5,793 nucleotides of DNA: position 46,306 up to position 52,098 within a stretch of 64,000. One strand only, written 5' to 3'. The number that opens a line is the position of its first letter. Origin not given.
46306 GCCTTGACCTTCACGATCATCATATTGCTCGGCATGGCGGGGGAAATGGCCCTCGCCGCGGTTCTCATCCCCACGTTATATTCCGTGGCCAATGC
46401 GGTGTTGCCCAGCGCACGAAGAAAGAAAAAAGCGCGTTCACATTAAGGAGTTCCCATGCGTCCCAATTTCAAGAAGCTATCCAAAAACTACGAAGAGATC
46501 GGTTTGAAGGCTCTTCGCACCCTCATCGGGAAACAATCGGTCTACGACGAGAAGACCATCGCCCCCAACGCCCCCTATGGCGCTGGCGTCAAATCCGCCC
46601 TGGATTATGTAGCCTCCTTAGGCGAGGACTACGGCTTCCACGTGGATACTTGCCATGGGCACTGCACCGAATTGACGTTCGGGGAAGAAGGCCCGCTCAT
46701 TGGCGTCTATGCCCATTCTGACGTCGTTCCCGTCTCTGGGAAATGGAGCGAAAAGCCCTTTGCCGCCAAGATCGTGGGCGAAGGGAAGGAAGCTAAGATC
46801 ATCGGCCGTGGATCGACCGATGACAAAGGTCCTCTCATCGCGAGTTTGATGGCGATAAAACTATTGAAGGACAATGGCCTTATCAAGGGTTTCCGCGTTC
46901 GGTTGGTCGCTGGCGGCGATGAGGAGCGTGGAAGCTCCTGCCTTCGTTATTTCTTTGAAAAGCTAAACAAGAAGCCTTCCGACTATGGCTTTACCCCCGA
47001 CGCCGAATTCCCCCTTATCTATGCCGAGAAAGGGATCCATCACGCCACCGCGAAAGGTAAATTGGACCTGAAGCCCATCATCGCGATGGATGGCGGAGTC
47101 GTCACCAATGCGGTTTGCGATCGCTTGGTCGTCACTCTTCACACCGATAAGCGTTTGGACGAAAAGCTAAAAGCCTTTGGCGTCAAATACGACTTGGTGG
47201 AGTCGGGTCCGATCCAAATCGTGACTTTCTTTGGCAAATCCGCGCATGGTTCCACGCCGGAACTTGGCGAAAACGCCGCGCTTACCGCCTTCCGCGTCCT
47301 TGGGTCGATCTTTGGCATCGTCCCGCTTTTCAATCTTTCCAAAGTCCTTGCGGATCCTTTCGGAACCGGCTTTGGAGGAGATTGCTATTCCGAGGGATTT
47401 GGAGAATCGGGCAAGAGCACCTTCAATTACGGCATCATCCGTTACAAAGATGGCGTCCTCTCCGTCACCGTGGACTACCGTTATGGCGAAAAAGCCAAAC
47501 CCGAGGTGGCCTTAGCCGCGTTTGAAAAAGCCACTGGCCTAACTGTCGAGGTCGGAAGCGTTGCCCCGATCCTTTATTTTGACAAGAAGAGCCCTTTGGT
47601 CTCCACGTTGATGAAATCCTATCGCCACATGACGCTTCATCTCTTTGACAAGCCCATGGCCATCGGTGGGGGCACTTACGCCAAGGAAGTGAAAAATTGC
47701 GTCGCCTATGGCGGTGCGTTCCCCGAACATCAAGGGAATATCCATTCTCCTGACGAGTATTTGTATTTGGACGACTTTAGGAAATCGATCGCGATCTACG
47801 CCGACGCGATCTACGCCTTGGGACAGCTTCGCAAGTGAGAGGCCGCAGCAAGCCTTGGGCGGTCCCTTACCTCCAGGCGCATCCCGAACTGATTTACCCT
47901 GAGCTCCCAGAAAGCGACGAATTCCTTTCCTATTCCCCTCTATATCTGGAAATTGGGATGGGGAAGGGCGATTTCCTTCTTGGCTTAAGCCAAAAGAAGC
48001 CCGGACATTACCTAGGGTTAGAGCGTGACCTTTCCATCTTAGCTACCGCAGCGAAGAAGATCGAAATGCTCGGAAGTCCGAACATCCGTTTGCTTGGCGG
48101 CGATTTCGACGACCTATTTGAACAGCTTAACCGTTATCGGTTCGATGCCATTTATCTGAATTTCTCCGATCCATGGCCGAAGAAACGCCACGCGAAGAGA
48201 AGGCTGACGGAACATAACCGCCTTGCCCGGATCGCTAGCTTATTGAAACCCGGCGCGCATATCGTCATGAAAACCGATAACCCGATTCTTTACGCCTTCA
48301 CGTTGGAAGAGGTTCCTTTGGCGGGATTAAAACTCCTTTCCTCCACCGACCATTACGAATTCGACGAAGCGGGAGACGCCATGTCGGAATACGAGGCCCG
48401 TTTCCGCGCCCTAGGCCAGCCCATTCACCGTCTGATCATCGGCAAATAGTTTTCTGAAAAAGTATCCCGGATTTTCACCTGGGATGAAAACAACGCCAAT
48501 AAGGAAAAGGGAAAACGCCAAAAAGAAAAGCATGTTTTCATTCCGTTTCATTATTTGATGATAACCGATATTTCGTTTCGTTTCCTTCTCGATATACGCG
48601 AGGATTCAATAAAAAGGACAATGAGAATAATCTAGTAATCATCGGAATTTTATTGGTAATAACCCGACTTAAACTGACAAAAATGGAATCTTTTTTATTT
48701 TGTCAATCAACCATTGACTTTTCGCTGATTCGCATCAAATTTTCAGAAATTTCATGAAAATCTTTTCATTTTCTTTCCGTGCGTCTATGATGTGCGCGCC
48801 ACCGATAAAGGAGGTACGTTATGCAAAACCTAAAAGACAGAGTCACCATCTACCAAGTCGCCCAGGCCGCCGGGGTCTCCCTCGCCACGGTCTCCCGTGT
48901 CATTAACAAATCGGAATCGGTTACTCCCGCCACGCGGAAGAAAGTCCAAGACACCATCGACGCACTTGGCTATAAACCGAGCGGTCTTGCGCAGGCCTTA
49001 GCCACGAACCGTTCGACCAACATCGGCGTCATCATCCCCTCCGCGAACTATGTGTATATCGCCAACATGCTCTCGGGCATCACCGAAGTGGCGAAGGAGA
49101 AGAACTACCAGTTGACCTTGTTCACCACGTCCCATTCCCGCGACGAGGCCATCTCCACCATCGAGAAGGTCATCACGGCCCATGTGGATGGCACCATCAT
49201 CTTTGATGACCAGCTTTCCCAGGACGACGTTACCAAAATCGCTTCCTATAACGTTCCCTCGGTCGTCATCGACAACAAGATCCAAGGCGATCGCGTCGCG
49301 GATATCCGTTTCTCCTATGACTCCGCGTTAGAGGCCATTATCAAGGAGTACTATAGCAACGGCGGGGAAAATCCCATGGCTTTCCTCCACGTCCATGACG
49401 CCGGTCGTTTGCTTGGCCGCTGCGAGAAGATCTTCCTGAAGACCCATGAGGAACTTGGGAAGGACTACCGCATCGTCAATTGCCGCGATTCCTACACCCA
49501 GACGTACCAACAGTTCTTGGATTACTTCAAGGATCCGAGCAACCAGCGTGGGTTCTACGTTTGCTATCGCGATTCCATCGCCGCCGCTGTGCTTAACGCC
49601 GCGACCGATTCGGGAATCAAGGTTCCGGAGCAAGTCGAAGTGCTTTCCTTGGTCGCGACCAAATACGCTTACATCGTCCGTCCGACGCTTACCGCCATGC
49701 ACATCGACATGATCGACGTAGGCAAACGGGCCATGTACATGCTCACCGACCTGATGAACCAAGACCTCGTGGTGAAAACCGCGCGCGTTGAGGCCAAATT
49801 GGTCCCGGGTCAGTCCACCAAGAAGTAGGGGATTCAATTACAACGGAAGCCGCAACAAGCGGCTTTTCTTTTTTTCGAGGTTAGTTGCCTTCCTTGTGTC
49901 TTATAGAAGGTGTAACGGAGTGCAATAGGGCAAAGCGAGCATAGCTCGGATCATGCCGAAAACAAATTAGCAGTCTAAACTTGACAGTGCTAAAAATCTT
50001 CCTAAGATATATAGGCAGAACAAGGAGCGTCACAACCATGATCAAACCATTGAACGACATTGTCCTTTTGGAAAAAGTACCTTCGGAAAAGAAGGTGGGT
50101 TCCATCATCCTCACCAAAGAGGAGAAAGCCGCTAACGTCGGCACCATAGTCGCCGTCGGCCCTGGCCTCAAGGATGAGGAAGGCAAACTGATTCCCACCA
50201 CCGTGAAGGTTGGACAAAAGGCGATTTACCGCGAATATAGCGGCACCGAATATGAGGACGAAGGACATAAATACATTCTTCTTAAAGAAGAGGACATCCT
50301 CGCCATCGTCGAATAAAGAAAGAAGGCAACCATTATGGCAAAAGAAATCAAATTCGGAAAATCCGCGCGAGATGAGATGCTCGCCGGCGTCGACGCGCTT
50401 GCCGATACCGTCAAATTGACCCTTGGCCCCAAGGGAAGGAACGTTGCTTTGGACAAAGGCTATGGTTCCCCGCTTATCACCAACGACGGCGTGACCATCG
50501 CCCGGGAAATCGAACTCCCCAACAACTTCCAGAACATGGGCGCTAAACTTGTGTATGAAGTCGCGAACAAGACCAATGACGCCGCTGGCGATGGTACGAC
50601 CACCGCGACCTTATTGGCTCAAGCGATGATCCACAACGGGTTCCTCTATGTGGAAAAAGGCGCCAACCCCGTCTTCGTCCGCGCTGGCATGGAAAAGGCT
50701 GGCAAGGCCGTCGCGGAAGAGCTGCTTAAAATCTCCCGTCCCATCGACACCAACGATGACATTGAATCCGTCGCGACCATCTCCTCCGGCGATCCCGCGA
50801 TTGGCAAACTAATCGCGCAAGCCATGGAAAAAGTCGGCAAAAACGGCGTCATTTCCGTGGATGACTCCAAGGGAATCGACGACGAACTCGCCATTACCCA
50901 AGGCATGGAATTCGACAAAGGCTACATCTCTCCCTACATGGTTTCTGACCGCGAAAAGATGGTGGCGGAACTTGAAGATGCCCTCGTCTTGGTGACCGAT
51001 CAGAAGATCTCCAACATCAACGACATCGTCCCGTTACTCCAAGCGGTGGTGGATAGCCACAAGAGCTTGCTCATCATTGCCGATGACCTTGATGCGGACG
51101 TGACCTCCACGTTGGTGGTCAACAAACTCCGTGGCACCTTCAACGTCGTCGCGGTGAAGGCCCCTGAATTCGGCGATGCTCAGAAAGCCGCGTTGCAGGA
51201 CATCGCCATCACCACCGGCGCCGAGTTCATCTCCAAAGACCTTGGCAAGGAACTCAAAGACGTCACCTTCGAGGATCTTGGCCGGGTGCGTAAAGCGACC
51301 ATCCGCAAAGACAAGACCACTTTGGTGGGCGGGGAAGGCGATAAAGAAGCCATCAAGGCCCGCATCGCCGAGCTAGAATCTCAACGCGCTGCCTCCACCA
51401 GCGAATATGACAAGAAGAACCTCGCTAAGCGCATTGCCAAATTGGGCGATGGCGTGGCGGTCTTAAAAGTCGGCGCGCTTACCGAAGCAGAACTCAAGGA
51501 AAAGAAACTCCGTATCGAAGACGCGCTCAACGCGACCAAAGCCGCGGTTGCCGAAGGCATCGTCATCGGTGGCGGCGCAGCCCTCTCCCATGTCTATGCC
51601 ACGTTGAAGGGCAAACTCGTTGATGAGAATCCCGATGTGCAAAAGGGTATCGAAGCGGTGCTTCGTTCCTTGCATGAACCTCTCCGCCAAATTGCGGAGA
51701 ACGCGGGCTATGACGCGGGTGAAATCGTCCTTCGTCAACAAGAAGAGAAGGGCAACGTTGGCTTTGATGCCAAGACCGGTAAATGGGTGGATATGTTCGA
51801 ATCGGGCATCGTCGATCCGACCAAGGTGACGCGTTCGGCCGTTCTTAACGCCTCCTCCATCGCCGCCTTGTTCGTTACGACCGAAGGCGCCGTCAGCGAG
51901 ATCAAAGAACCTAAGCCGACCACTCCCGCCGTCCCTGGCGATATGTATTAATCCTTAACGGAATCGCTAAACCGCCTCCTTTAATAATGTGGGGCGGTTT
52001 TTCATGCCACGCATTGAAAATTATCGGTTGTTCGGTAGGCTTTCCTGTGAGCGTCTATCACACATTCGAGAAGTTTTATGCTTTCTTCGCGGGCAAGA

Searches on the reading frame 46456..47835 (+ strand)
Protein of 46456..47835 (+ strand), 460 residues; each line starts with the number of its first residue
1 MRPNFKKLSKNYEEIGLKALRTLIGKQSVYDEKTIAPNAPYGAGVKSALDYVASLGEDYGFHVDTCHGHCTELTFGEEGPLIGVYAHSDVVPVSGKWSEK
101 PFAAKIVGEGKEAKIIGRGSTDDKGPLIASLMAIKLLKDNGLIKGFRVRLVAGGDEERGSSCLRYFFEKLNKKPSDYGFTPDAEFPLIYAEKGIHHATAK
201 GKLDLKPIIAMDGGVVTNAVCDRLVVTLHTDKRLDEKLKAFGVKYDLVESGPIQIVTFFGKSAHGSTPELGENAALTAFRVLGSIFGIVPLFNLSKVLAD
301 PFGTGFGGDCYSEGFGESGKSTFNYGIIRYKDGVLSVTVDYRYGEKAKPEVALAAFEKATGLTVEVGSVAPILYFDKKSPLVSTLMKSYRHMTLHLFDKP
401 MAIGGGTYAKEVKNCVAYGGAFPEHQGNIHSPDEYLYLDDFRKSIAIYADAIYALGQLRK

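Call 50: search_protein_families(library=pfam, proteins=[window:46456-47835:+], max_evalue=0.00001)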
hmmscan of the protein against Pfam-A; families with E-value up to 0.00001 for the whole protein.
window:46456-47835:+ (460 aa): 1 family
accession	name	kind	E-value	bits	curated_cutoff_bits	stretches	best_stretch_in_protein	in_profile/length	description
PF01546.33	Peptidase_M20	-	9.8e-24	84.8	24.6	1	84-452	2-204/206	Peptidase family M20/M25/M40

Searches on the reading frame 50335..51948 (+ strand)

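Call 50: search_protein_families(library=pfam, proteins=[window:50335-51948:+], max_evalue=0.00001)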
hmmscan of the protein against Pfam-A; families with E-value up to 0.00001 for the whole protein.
window:50335-51948:+ (538 aa): 1 family
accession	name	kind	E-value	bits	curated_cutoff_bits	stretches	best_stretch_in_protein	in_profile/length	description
PF00118.29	Cpn60_TCP1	-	1.1e-67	229.3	34.3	1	22-519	1-485/490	TCP-1/cpn60 chaperonin family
